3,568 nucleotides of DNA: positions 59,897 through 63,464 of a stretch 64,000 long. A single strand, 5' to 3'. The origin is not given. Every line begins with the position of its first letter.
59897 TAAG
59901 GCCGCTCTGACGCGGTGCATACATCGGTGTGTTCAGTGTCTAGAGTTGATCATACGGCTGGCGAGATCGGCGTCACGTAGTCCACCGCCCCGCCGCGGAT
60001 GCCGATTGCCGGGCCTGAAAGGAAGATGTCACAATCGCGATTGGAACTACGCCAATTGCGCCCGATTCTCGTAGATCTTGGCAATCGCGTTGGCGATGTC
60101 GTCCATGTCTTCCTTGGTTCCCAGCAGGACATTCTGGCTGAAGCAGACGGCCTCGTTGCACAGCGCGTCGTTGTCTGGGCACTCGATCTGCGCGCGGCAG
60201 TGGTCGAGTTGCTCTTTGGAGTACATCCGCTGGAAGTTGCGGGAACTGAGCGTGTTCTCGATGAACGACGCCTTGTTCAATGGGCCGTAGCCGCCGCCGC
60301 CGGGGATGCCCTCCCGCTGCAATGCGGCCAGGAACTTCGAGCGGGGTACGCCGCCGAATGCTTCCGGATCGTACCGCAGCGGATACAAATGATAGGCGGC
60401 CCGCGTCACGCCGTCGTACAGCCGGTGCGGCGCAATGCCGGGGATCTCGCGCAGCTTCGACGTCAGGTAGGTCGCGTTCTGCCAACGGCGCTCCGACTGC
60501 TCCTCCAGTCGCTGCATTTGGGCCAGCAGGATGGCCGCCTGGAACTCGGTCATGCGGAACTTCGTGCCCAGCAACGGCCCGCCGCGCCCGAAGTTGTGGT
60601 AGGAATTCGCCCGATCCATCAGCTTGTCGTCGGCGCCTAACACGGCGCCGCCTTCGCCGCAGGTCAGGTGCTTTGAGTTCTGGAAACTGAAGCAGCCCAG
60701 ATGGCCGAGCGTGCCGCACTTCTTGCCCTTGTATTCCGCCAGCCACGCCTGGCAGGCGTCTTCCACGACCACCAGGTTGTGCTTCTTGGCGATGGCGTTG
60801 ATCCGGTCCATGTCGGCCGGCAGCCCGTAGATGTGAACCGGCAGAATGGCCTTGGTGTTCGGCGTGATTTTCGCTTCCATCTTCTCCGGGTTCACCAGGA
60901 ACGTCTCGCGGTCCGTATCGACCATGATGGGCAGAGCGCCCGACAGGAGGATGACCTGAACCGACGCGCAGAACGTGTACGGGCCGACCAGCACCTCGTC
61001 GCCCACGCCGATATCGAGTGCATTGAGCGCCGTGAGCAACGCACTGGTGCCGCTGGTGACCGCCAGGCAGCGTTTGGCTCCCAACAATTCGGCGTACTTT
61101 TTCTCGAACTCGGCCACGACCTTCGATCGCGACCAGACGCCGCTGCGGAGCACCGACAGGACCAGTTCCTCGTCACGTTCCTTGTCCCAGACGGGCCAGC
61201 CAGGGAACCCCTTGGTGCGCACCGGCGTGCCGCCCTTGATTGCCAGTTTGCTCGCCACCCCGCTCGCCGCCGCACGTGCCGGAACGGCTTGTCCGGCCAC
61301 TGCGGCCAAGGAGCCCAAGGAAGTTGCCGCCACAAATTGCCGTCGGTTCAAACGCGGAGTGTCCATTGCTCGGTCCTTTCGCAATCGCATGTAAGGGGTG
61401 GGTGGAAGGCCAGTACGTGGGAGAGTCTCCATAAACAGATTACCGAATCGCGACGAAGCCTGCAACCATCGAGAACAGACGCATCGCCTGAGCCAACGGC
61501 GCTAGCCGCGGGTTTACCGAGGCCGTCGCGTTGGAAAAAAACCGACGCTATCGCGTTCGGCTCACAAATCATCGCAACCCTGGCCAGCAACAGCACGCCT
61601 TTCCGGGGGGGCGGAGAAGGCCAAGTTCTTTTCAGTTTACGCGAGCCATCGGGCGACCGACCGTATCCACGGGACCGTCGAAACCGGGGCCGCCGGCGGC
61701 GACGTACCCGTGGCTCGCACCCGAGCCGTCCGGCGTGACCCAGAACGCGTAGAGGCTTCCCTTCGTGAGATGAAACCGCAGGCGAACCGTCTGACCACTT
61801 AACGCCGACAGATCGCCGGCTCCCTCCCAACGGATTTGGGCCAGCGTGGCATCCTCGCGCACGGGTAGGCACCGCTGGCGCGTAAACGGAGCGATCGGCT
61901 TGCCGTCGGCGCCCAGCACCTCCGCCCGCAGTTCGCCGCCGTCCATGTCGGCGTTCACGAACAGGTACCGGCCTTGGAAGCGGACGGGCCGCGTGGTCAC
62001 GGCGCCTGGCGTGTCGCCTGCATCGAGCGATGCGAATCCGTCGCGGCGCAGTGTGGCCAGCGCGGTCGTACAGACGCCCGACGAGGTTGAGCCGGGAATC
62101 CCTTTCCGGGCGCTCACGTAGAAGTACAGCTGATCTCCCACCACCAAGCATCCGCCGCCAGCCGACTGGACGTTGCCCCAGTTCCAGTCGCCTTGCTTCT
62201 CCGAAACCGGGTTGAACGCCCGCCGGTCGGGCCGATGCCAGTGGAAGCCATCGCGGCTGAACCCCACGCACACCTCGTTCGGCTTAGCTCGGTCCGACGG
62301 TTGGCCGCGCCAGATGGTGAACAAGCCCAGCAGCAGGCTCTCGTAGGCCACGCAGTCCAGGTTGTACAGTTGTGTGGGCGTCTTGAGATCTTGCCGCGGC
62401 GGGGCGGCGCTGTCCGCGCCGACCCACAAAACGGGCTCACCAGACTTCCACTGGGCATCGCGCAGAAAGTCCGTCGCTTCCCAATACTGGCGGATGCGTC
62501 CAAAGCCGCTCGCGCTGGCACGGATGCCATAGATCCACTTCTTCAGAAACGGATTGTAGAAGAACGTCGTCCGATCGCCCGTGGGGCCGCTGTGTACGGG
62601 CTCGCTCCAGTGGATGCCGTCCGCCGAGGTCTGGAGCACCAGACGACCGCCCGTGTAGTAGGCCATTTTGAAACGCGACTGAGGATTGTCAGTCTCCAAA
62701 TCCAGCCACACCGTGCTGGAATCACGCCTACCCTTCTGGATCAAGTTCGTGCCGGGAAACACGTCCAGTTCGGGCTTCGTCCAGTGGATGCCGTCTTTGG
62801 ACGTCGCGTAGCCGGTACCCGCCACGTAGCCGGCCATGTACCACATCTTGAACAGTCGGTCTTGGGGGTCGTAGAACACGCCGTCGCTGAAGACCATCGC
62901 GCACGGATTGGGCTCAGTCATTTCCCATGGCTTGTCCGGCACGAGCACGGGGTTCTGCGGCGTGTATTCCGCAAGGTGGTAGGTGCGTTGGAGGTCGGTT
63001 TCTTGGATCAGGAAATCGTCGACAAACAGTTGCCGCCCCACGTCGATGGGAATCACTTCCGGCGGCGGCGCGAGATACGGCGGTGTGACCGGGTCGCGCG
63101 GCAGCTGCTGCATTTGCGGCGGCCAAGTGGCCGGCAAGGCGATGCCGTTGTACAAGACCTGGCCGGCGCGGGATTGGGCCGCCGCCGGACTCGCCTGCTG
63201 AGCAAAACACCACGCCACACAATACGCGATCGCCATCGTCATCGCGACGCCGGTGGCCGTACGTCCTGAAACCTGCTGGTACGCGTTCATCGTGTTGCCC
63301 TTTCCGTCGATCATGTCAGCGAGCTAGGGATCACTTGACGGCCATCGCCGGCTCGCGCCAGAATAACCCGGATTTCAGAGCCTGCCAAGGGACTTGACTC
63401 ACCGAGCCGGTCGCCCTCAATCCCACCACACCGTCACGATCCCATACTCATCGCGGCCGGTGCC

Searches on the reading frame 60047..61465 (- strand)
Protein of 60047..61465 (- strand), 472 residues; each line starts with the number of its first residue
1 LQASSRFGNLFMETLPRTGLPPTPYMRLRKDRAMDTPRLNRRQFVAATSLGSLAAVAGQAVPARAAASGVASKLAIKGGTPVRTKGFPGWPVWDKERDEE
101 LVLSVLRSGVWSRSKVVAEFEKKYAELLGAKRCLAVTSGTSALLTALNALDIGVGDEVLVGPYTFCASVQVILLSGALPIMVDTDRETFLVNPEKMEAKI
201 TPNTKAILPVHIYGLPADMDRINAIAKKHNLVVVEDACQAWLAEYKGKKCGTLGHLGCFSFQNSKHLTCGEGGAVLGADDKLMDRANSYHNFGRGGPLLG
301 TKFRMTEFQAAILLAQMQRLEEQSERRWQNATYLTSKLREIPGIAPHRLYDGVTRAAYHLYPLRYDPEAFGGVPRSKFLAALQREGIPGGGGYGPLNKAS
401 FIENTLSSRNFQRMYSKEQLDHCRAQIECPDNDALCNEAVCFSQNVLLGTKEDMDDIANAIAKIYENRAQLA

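Call 88: search_protein_families(library=pfam, proteins=[window:60047-61465:-], max_evalue=0.001)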
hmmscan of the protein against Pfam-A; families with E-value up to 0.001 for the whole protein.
window:60047-61465:- (472 aa): 5 families
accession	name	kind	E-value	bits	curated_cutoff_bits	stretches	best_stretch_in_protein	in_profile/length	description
PF01041.23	DegT_DnrJ_EryC1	-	5.5e-96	322.4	19.8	1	95-406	4-321/360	DegT/DnrJ/EryC1/StrS aminotransferase family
PF01053.26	Cys_Met_Meta_PP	-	2.3e-08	33.4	27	1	117-238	54-175/381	Cys/Met metabolism PLP-dependent enzyme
PF00155.27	Aminotran_1_2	-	1e-07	31.9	19.7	1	115-234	42-183/361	Aminotransferase class I and II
PF01212.27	Beta_elim_lyase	-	3.4e-07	30.3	27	1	113-349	30-276/288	Beta-eliminating lyase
PF00266.25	Aminotran_5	-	0.00026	20.5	21.5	0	114-241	42-180/371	Aminotransferase class-V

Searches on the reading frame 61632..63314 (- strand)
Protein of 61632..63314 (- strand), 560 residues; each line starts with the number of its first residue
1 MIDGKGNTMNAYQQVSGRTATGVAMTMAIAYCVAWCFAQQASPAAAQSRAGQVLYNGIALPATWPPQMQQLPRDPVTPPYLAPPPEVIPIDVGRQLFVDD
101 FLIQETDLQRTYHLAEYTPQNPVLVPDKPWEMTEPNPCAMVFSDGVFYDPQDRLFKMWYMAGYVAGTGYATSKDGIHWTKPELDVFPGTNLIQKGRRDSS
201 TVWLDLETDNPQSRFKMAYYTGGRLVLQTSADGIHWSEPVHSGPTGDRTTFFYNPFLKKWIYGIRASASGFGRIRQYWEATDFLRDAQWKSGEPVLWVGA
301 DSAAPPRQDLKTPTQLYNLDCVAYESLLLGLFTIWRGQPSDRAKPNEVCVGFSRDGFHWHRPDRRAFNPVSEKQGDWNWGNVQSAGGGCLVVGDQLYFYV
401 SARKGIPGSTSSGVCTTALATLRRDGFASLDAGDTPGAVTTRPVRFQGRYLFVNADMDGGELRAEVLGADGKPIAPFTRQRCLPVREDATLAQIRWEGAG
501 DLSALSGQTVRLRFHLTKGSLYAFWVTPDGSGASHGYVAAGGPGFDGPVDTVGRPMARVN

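Call 88: search_protein_families(library=pfam, proteins=[window:61632-63314:-], max_evalue=0.001)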
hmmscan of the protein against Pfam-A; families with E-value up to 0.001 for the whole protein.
window:61632-63314:- (560 aa): 1 family
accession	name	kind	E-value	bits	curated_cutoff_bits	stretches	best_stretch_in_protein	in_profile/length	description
PF24067.1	Beta-prop_BT_1020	-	0.00033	20.8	27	0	167-192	80-104/236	BT_1020-like, N-terminal beta propeller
